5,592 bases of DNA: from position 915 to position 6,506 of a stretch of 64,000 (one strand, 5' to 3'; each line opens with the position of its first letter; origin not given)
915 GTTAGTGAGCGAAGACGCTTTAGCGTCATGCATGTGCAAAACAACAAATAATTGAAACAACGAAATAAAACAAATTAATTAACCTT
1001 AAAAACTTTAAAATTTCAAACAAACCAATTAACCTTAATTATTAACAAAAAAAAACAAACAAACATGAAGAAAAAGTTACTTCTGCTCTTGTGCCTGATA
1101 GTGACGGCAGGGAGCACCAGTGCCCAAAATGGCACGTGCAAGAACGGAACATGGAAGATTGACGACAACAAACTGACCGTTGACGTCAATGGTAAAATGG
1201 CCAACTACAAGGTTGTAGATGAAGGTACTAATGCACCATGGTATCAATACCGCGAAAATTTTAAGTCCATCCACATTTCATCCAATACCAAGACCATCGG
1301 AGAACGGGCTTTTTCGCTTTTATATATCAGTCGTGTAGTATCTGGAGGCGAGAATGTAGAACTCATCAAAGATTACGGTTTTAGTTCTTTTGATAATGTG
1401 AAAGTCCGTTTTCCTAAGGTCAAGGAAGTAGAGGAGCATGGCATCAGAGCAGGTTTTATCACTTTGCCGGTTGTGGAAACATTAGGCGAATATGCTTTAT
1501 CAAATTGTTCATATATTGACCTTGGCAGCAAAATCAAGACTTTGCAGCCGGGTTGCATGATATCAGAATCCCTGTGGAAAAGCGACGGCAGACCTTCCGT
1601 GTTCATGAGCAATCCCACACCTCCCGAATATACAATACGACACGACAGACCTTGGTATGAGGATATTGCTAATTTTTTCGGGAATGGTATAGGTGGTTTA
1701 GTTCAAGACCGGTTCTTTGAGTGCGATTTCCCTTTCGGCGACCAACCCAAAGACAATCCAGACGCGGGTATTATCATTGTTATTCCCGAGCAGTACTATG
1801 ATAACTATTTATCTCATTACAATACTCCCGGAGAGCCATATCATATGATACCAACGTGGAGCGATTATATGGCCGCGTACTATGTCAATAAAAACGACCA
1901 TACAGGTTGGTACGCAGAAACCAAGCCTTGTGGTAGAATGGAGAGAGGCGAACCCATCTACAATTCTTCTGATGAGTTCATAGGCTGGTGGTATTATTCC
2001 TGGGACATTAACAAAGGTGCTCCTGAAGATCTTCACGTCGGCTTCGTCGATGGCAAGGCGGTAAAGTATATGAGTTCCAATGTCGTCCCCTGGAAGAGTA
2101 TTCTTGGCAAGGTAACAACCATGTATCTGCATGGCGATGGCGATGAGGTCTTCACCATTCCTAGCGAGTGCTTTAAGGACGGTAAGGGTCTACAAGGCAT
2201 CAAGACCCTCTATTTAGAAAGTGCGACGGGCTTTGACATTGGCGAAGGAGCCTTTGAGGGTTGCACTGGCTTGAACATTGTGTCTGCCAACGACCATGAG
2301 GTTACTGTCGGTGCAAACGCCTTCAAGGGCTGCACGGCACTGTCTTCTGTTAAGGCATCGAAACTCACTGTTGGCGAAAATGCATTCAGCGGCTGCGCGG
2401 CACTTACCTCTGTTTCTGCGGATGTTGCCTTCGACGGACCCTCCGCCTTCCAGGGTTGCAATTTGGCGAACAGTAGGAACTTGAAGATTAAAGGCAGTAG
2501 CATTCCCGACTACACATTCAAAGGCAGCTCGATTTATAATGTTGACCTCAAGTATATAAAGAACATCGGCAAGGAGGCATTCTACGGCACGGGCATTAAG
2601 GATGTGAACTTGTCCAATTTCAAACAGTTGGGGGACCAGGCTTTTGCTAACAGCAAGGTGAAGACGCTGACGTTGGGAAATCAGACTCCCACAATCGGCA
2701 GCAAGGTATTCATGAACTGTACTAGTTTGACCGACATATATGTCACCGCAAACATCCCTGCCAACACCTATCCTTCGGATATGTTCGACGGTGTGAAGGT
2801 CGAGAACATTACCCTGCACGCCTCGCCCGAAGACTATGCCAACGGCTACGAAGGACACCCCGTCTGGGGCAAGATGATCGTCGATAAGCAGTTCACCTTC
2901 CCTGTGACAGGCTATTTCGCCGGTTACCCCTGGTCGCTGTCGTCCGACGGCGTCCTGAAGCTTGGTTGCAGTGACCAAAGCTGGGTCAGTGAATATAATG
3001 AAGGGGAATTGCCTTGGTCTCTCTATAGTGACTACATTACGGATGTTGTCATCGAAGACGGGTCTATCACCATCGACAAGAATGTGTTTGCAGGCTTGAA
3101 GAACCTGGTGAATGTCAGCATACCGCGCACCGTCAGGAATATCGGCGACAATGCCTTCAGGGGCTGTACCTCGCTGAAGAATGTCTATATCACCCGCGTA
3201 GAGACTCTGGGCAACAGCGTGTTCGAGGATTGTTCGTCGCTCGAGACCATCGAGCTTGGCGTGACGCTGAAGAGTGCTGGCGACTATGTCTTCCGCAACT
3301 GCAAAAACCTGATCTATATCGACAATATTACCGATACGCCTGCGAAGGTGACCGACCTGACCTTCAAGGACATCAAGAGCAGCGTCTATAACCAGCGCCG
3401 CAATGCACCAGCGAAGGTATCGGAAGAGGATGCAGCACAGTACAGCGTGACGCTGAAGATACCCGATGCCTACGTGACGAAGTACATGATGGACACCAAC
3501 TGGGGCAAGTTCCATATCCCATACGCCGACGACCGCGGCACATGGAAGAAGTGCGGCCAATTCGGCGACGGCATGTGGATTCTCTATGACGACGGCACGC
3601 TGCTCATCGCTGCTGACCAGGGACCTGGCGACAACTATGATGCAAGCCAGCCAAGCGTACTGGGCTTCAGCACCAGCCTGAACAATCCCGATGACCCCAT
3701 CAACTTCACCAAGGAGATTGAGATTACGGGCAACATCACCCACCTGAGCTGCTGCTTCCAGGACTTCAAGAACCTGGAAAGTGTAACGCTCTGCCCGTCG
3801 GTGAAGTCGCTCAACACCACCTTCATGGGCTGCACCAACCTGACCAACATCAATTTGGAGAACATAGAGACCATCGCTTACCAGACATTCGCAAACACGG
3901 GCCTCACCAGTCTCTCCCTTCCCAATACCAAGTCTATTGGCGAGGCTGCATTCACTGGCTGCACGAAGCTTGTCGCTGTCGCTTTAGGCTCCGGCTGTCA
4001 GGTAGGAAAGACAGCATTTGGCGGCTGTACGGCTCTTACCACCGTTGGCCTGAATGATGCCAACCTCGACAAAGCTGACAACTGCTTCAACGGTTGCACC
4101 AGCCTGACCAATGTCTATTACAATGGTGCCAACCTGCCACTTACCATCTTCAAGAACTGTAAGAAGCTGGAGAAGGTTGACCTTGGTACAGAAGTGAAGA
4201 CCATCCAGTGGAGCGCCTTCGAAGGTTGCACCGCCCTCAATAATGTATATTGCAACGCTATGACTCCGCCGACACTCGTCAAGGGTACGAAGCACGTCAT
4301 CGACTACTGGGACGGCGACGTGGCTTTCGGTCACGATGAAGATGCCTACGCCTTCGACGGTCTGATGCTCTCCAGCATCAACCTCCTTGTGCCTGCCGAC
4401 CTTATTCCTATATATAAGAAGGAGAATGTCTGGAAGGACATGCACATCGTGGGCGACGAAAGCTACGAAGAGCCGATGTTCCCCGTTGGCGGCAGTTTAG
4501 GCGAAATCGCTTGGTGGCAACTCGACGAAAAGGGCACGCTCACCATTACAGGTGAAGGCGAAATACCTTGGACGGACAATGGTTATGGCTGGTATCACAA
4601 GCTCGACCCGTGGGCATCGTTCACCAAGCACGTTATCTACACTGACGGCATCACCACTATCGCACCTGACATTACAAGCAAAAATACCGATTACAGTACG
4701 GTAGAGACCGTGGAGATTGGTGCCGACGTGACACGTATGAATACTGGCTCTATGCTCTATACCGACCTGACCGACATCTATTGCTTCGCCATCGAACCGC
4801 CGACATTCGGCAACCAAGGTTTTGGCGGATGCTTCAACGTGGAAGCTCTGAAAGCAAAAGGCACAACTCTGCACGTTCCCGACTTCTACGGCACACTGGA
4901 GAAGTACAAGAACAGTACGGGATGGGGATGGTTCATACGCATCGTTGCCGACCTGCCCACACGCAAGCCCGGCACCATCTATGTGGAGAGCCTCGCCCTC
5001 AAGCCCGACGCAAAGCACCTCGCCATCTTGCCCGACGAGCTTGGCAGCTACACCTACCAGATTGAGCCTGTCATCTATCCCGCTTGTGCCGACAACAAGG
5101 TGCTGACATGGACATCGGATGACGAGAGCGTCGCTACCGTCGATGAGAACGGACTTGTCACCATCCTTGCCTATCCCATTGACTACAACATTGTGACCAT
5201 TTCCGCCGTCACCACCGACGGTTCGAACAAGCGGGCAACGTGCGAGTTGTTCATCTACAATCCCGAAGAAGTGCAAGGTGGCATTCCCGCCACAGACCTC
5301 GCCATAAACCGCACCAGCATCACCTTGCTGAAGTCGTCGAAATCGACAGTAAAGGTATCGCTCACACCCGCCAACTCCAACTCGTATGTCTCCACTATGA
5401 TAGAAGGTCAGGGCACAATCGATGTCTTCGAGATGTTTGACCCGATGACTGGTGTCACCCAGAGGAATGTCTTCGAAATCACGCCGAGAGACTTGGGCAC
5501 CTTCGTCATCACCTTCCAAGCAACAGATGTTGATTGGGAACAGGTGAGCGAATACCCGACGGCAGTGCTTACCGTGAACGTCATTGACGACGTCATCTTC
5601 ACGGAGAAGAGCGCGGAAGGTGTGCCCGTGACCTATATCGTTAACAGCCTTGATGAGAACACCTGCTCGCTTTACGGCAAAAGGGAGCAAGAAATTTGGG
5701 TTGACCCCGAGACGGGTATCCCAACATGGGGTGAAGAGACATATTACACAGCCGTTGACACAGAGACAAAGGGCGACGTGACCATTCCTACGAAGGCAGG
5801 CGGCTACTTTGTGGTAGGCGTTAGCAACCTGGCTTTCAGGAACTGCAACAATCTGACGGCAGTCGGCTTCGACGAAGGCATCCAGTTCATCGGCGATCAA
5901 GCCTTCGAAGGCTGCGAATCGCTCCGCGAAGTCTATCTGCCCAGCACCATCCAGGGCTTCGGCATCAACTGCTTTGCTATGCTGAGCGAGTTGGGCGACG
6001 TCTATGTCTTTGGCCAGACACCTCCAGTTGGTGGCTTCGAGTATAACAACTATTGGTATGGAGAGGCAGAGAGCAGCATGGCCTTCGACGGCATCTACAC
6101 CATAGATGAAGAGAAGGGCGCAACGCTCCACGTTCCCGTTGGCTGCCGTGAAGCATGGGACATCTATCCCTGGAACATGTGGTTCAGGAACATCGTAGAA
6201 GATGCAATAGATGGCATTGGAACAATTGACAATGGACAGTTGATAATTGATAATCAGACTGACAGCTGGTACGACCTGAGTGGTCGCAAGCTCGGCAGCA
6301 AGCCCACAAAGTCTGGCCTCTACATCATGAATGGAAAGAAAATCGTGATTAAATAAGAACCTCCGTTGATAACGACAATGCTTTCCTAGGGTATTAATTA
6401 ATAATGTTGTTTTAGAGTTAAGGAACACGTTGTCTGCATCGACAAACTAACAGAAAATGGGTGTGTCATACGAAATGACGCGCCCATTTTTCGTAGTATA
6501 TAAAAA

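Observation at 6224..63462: A shared vocabulary of AT-rich tandem heptamers seeded at more than 30 sites in a GC-rich window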

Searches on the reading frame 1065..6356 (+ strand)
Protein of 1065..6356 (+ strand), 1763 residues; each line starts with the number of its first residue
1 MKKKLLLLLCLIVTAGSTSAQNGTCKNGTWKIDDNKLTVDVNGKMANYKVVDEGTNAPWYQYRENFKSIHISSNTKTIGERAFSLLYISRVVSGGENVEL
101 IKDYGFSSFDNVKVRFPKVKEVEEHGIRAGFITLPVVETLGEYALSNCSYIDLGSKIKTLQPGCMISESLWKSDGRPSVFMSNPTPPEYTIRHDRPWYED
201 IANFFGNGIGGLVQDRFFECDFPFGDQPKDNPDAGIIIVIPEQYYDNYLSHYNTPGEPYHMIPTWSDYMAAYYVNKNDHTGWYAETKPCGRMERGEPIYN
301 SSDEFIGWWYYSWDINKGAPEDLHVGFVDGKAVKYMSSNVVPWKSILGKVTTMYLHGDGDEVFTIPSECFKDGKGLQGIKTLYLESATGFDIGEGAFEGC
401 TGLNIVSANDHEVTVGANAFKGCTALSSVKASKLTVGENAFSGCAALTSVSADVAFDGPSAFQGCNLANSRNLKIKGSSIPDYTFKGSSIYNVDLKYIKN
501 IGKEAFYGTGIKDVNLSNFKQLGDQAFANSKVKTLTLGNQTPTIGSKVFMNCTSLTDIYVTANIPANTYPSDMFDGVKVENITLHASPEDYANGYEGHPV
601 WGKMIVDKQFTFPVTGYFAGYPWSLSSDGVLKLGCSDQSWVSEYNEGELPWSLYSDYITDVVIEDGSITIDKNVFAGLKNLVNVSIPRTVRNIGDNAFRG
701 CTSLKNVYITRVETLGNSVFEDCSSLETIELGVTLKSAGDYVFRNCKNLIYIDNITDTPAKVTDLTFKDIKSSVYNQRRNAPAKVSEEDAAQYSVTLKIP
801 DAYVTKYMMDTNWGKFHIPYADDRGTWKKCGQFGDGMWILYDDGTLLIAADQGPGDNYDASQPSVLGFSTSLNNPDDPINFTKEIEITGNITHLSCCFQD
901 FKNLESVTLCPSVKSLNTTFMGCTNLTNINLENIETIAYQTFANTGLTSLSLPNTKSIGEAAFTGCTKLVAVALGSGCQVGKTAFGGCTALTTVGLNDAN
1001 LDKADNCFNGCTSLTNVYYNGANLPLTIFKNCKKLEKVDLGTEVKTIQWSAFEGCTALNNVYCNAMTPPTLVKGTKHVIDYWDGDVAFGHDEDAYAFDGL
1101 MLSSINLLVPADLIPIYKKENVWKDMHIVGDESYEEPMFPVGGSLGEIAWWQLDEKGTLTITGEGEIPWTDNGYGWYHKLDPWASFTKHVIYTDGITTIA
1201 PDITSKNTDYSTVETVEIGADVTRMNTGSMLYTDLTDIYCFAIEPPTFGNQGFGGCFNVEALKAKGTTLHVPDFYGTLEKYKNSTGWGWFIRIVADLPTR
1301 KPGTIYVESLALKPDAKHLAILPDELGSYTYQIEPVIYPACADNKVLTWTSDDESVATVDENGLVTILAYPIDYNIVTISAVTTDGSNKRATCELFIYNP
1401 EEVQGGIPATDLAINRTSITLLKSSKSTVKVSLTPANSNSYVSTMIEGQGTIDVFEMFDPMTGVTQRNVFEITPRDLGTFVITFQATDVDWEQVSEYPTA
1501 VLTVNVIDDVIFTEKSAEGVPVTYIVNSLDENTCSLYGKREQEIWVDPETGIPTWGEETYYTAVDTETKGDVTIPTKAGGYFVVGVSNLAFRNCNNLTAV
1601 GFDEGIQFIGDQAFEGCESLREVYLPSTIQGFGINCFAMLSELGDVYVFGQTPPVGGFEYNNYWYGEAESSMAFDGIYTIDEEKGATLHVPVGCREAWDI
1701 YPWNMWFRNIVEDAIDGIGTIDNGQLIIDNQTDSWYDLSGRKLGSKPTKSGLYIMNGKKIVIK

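Call 11: search_protein_families(library=pfam, proteins=[window:1065-6356:+])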
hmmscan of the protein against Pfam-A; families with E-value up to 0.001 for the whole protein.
window:1065-6356:+ (1763 aa): 3 families
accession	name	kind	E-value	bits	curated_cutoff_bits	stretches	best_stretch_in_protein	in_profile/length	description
PF13306.12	LRR_5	-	2.4e-94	312.4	27.7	7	655-769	10-122/127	BspA type Leucine rich repeat region (6 copies)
PF13855.12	LRR_8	-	3.4e-15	56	27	0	515-563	9-59/61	Leucine rich repeat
PF02368.24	Big_2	-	1.3e-07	31.9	22.8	1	1328-1387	17-72/79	Bacterial Ig-like domain (group 2)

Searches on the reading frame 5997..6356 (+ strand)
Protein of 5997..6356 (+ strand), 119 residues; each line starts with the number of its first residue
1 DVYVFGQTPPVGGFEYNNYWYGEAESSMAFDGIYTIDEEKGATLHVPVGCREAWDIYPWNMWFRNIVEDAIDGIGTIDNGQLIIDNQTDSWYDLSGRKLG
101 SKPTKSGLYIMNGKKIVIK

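Call 76: search_protein_families(library=ncbifam, proteins=[window:5997-6356:+], max_evalue=0.01)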
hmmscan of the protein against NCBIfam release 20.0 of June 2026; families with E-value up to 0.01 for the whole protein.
window:5997-6356:+ (119 aa): 0 families
